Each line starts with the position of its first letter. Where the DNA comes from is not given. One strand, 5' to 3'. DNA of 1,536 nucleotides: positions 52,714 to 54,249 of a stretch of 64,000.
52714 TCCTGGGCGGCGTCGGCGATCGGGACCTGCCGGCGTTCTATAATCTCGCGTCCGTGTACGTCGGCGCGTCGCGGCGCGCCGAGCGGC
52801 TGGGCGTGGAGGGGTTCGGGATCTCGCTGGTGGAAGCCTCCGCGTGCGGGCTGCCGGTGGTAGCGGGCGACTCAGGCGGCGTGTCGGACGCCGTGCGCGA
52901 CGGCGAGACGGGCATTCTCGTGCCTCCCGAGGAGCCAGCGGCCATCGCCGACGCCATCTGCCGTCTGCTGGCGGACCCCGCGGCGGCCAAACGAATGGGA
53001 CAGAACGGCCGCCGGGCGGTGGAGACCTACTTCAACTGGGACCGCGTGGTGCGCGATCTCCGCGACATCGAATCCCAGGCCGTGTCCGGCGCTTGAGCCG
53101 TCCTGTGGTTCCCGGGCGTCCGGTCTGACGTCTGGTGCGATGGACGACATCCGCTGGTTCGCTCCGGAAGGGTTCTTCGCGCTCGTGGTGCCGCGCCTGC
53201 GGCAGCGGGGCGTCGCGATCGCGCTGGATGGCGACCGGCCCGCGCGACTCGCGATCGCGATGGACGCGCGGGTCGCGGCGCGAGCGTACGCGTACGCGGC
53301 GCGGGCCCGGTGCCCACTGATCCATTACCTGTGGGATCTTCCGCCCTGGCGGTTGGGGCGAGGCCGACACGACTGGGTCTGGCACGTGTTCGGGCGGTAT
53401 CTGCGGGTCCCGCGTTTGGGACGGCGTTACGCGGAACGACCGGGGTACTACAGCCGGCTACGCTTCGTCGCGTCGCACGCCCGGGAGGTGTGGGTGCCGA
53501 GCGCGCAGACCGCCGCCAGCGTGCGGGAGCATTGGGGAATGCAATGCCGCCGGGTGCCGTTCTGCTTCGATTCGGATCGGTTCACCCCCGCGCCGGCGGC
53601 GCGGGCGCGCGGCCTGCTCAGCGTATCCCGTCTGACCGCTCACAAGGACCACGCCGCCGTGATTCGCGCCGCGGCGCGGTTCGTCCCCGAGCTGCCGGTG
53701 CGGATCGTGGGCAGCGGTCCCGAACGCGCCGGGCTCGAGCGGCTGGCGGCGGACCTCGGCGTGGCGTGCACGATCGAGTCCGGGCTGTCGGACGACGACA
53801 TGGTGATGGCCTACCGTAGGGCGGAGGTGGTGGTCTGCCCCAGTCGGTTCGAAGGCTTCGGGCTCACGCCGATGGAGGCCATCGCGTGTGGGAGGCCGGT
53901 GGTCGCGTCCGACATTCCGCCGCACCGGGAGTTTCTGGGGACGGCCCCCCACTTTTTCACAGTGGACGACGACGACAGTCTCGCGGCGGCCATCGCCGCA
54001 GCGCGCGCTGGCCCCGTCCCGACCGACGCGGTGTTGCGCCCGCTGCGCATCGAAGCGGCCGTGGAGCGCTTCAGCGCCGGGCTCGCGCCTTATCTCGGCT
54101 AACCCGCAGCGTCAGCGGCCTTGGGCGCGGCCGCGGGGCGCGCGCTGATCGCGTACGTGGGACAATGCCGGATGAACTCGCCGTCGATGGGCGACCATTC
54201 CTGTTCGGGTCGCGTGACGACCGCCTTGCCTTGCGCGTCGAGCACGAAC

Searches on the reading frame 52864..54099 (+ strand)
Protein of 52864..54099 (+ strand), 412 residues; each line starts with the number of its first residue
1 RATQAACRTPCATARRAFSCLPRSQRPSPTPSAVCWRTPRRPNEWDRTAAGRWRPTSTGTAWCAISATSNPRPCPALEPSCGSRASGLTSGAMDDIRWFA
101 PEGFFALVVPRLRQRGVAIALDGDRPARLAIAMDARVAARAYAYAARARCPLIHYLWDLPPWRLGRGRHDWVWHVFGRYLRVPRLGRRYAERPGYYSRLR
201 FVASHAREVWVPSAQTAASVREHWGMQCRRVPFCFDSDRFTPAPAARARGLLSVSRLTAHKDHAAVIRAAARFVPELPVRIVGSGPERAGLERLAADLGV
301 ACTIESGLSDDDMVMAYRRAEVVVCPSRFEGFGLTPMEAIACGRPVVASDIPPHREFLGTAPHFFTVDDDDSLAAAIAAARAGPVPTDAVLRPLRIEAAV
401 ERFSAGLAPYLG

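Call 13: search_protein_families(library=pfam, proteins=[window:52864-54099:+], max_evalue=0.0001)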
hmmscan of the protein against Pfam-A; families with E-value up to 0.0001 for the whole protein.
window:52864-54099:+ (412 aa): 4 families
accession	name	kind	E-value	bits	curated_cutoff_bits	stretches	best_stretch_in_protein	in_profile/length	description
PF00534.26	Glycos_transf_1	-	4.2e-25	88.7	26.4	1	249-379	16-154/172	Glycosyl transferases group 1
PF13692.12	Glyco_trans_1_4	-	1.2e-21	77.9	27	1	250-378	3-137/142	Glycosyl transferases group 1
PF20706.3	GT4-conflict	-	6e-10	39.1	26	1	310-350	272-312/385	Family 4 Glycosyltransferase in conflict systems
PF13524.12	Glyco_trans_1_2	-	6.4e-07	29.9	25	1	267-382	6-113/144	Glycosyl transferase-like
